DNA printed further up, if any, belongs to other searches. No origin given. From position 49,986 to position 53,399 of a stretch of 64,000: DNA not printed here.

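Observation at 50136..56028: Coupled operon: 1037-aa lipoprotein with a lone C-terminal CxxCH, then a pentaheme cytochrome c lipoprotein, then heme A synthase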

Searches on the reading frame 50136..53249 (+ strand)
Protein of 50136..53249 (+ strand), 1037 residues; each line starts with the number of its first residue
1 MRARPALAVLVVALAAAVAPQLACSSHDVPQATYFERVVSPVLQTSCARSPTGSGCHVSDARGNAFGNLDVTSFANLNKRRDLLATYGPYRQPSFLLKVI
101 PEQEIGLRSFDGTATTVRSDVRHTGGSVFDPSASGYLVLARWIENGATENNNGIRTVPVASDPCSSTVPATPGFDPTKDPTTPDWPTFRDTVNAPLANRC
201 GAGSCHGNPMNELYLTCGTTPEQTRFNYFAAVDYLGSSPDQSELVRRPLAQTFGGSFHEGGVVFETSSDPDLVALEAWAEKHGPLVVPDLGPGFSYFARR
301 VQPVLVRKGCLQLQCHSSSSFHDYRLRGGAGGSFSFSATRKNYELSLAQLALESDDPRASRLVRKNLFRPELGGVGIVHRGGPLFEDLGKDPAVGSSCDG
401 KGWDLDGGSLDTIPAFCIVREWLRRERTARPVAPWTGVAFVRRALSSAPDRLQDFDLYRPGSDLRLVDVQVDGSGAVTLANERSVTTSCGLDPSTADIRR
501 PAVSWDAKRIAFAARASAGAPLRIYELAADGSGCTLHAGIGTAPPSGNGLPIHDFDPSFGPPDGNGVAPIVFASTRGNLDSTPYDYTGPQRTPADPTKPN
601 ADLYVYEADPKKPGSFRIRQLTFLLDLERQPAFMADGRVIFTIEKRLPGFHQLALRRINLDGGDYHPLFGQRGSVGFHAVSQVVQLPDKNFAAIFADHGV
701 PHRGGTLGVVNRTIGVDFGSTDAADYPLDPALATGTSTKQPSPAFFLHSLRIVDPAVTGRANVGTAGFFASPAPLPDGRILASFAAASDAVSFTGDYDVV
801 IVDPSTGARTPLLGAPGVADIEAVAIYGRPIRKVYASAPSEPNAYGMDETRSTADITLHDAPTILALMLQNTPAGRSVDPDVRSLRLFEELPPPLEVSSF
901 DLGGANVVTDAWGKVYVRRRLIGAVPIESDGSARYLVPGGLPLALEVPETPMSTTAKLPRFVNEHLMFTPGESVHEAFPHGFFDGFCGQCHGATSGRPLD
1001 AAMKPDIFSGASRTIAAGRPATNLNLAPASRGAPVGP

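Call 3: search_protein_families(library=pfam, proteins=[window:50136-53249:+], max_evalue=0.01)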
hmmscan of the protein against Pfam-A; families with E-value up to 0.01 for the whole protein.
window:50136-53249:+ (1037 aa): 0 families

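Call 4: search_protein_families(library=ncbifam, proteins=[window:50136-53249:+], max_evalue=0.01)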
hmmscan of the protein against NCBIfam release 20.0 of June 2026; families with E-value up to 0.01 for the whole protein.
window:50136-53249:+ (1037 aa): 1 family
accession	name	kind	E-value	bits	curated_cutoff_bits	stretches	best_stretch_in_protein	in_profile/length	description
NF052339.1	hydrazine_alpha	equivalog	0.00028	18.9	800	0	500-534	107-141/804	hydrazine synthase subunit alpha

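Call 6: find_homologous_proteins(query=window:50136-53246:+)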
Query window:50136-53246:+ (1037 aa): 701 proteins with E <= 0.001 among 8000 candidates; the best 120 are listed.
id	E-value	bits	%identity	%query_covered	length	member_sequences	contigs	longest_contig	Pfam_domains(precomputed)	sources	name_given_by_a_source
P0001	0.0e+0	2382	100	100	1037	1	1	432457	-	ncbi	-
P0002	0.0e+0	1899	78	100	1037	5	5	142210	-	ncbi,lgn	-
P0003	0.0e+0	1718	71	100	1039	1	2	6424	-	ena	-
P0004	0.0e+0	1706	71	99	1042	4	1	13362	-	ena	-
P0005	0.0e+0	1700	70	99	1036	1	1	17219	-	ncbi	ncbi:hypothetical protein BH09MYX1_BH09MYX1_30420 [soil metagenome]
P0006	0.0e+0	1405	61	99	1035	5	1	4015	PF26549.1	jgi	jgi:hypothetical protein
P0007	0.0e+0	1401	61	99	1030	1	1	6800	-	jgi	jgi:hypothetical protein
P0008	0.0e+0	1396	60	100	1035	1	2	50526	PF26549.1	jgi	jgi:hypothetical protein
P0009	0.0e+0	1395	59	100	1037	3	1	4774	-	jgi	-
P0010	0.0e+0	1391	60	100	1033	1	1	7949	-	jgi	jgi:hypothetical protein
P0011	0.0e+0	1388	60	98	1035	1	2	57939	PF26549.1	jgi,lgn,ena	-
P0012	0.0e+0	1374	61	97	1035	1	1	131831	PF26549.1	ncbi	-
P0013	0.0e+0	1373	57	100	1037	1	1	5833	-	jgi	jgi:hypothetical protein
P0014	0.0e+0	1368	60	99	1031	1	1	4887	-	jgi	jgi:hypothetical protein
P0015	0.0e+0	1363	59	98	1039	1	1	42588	-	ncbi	-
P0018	0.0e+0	1356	60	99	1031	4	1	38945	-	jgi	-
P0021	0.0e+0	1344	56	100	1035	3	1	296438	-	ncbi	-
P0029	0.0e+0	1329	57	100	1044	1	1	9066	PF18582.7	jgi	jgi:hypothetical protein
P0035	0.0e+0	1310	55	100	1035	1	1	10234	-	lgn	-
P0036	0.0e+0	1309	57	97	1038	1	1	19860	PF18582.7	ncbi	-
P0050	0.0e+0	1291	56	100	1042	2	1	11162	-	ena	-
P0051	0.0e+0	1287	54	99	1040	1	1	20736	PF18582.7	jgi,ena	-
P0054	0.0e+0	1285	55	99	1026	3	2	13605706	PF26549.1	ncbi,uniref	ncbi:hypothetical protein LVJ94_52710 [Pendulispora rubella]|uniref:Hydrazine synthase alpha subunit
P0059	0.0e+0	1276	55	99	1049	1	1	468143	PF18582.7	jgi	-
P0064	0.0e+0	1271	54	99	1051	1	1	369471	PF26549.1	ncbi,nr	ncbi:MAG: hypothetical protein KF819_01695 [Labilithrix sp.]|nr:hypothetical protein [Labilithrix sp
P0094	0.0e+0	1252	54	98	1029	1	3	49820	PF18582.7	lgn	-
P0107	0.0e+0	1246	54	98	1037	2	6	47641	PF26549.1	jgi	jgi:hypothetical protein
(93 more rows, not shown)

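Call 7: search_solved_structures(query=window:50136-53246:+, max_evalue=1, show_alignments=2)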
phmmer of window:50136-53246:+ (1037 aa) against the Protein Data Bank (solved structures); distinct sequences matched with E-value up to 1: 2.
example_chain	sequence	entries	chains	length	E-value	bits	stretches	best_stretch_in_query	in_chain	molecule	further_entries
5c2v_A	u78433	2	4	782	0.035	15.2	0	499-535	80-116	HYDRAZINE SYNTHASE ALPHA SUBUNIT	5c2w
8iuf_QE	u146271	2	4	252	0.51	11.4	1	602-665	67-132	UQCRFS1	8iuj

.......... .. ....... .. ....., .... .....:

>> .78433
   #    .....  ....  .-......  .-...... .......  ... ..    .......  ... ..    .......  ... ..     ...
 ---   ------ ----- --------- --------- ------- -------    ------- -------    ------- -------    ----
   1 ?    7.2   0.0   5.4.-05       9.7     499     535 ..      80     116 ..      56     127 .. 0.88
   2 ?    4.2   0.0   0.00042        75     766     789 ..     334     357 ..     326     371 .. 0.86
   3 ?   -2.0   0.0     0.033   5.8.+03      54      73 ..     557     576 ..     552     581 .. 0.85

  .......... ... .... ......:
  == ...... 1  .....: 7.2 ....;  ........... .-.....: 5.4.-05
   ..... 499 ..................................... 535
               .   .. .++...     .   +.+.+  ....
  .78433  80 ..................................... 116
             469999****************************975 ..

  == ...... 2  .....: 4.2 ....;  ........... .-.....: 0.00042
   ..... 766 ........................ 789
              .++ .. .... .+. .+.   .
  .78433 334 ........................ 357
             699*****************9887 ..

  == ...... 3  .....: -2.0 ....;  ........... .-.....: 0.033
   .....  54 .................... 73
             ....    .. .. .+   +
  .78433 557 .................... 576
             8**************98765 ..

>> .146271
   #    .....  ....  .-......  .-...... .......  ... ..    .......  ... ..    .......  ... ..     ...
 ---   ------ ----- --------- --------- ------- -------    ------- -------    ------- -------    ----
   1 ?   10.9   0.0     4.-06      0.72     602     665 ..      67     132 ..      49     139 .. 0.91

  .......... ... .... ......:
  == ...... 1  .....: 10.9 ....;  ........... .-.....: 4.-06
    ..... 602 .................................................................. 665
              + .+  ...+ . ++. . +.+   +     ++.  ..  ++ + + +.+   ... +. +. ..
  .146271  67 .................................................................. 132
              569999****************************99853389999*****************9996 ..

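Call 9: find_encoding_contigs(protein=P0001, flank=10000, max_places=3)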
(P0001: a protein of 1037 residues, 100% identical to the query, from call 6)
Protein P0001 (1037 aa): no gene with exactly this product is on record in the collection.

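Call 10: find_encoding_contigs(protein=P0054, flank=10000, max_places=2)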
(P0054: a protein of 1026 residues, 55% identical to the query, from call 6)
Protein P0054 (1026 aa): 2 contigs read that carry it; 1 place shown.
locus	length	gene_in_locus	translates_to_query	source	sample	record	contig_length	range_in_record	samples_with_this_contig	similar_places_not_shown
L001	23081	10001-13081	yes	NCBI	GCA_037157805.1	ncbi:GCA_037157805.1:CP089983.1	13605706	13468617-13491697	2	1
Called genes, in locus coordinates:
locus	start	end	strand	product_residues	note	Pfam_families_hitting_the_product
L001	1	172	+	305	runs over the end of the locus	PF01262:AlaDh_PNT_C (weak), PF01210:NAD_Gly3P_dh_N (weak), PF02737:3HCDH_N, PF03446:NAD_binding_2 (weak), PF00725:3HCDH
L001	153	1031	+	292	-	PF00929:RNase_T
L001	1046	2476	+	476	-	PF07719:TPR_2 (faint), PF13432:TPR_16 (faint), PF14559:TPR_19 (weak)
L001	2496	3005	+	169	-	PF01467:CTP_transf_like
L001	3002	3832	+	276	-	PF01048:PNP_UDP_1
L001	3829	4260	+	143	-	PF08211:dCMP_cyt_deam_2, PF00383:dCMP_cyt_deam_1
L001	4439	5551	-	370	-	PF25390:WD40_RLD, PF25384:Alsin_RLD (faint), PF13540:RCC1_2, PF00415:RCC1 (weak), PF13540:RCC1_2 (weak)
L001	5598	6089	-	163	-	PF13622:4HBT_3 (weak), PF03061:4HBT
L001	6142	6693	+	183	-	-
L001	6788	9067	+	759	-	PF18582:HZS_alpha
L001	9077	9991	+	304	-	PF13513:HEAT_EZ (faint), PF02985:HEAT (faint), PF13646:HEAT_2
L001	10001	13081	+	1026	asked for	PF26549:Tricorn_N (faint)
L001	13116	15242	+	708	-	PF05649:Peptidase_M13_N, PF01431:Peptidase_M13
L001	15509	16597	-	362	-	PF00696:AA_kinase, PF01472:PUA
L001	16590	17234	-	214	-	-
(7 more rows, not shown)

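Call 11: find_encoding_contigs(protein=P0064, flank=10000, max_places=2)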
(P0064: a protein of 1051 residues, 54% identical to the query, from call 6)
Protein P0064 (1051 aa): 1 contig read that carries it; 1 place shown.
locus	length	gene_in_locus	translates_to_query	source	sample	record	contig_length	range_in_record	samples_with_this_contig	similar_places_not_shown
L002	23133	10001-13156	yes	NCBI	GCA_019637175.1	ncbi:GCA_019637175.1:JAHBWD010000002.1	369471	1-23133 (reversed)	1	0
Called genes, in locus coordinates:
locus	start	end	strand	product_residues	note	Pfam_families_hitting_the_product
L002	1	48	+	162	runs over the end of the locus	PF08218:Citrate_ly_lig (faint), PF01467:CTP_transf_like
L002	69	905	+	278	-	PF01048:PNP_UDP_1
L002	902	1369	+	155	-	PF08211:dCMP_cyt_deam_2, PF00383:dCMP_cyt_deam_1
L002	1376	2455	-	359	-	-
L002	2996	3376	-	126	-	-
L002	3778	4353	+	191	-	-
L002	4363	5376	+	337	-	-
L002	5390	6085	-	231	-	PF00089:Trypsin, PF13365:Trypsin_2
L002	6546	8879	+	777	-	PF18582:HZS_alpha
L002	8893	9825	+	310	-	PF13513:HEAT_EZ (faint), PF02985:HEAT (faint), PF03130:HEAT_PBS (faint), PF13646:HEAT_2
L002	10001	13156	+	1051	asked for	PF26549:Tricorn_N (faint)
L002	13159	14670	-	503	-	PF00027:cNMP_binding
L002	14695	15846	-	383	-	PF00696:AA_kinase, PF01472:PUA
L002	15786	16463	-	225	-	-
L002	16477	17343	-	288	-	-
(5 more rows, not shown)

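Call 12: find_encoding_contigs(protein=P0002, flank=10000, max_places=2)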
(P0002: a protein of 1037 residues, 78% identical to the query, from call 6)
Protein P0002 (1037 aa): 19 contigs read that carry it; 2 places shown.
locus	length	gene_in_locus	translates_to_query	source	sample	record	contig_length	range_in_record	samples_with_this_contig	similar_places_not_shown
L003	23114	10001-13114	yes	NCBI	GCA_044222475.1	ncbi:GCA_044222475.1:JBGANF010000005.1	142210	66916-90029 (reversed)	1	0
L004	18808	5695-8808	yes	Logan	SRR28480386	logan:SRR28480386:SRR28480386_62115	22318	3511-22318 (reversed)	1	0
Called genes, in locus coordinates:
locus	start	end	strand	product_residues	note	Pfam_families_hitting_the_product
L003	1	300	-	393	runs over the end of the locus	-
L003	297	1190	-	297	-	PF00149:Metallophos, PF12850:Metallophos_2 (weak)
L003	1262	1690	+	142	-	-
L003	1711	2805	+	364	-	PF00365:PFK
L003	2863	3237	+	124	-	-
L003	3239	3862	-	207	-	-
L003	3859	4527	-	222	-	PF22599:SecDF_P1_head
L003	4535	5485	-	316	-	-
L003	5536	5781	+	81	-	-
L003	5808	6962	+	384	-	PF00149:Metallophos (faint)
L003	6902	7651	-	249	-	-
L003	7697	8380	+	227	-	PF01638:HxlR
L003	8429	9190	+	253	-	PF14256:YwiC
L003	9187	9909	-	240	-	PF00325:Crp (faint), PF00027:cNMP_binding, PF13545:HTH_Crp_2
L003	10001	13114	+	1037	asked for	-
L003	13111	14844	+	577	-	PF14522:Cytochrome_C7 (faint)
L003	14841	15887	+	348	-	PF02628:COX15-CtaA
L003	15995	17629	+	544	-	PF00501:AMP-binding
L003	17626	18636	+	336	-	PF01073:3Beta_HSD, PF01370:Epimerase, PF05368:NmrA, PF13460:NAD_binding_10, PF16363:GDP_Man_Dehyd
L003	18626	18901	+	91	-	PF23297:ACP_SdgA_C (weak), PF00550:PP-binding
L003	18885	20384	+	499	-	PF02771:Acyl-CoA_dh_N, PF02770:Acyl-CoA_dh_M, PF00441:Acyl-CoA_dh_1, PF08028:Acyl-CoA_dh_2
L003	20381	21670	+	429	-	PF02310:B12-binding, PF04055:Radical_SAM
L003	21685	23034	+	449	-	PF01494:FAD_binding_3, PF12831:FAD_oxidored (faint), PF08491:SE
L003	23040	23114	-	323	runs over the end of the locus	-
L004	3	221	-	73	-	?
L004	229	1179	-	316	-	-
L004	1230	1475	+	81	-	-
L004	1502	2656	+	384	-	PF00149:Metallophos (faint)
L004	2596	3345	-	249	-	-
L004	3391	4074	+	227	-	PF01638:HxlR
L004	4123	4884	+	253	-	PF14256:YwiC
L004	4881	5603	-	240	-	PF00325:Crp (faint), PF00027:cNMP_binding, PF13545:HTH_Crp_2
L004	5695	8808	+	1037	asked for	-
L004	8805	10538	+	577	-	PF14522:Cytochrome_C7 (faint)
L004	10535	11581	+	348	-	PF02628:COX15-CtaA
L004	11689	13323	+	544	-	PF00501:AMP-binding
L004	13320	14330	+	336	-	PF01073:3Beta_HSD, PF01370:Epimerase, PF05368:NmrA, PF13460:NAD_binding_10, PF16363:GDP_Man_Dehyd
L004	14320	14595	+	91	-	PF23297:ACP_SdgA_C (weak), PF00550:PP-binding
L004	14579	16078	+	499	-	PF02771:Acyl-CoA_dh_N, PF02770:Acyl-CoA_dh_M, PF00441:Acyl-CoA_dh_1, PF08028:Acyl-CoA_dh_2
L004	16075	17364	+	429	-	PF02310:B12-binding, PF04055:Radical_SAM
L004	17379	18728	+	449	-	PF01494:FAD_binding_3, PF12831:FAD_oxidored (faint), PF08491:SE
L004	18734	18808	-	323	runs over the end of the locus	-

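Call 13: find_encoding_contigs(protein=P0012, flank=10000, max_places=2)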
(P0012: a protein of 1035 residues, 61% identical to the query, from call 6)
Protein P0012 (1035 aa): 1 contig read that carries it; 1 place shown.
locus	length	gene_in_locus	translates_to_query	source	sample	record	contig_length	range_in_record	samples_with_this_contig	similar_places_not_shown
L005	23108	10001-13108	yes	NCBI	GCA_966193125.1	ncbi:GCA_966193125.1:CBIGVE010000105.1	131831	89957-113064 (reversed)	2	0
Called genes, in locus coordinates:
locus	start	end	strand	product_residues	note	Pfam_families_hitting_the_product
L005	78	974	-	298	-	PF00126:HTH_1, PF03466:LysR_substrate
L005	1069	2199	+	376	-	PF20510:HgmA_N, PF07883:Cupin_2 (faint)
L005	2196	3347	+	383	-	PF14696:Glyoxalase_5, PF13669:Glyoxalase_4 (faint), PF00903:Glyoxalase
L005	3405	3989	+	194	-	PF02469:Fasciclin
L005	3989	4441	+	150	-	PF01814:Hemerythrin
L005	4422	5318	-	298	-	-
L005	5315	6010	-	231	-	-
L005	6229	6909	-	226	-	PF01814:Hemerythrin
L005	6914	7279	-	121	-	-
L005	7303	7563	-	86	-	PF10006:DUF2249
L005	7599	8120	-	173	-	PF01814:Hemerythrin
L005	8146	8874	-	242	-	PF04405:ScdA_N, PF01814:Hemerythrin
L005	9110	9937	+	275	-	PF13847:Methyltransf_31, PF08241:Methyltransf_11, PF08242:Methyltransf_12 (weak), PF13649:Methyltransf_25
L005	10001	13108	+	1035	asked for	PF26549:Tricorn_N (faint)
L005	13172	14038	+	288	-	PF03301:Trp_dioxygenase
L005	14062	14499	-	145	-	PF00034:Cytochrom_C, PF13442:Cytochrome_CBB3 (weak)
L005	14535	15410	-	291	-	PF12679:ABC2_membrane_2, PF12698:ABC2_membrane_3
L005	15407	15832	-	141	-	-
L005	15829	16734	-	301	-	PF00005:ABC_tran, PF02463:SMC_N (faint), PF13304:AAA_21 (faint)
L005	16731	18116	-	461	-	PF13229:Beta_helix, PF05048:NosD, PF13229:Beta_helix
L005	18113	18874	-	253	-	-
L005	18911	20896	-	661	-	PF18764:nos_propeller, PF13473:Cupredoxin_1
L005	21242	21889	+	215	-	PF01814:Hemerythrin (weak)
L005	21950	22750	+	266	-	-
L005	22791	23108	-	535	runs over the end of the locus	PF00069:Pkinase, PF01636:APH (faint), PF07714:PK_Tyr_Ser-Thr, PF03109:ABC1 (weak)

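Call 14: find_encoding_contigs(protein=P0021, flank=10000, max_places=2)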
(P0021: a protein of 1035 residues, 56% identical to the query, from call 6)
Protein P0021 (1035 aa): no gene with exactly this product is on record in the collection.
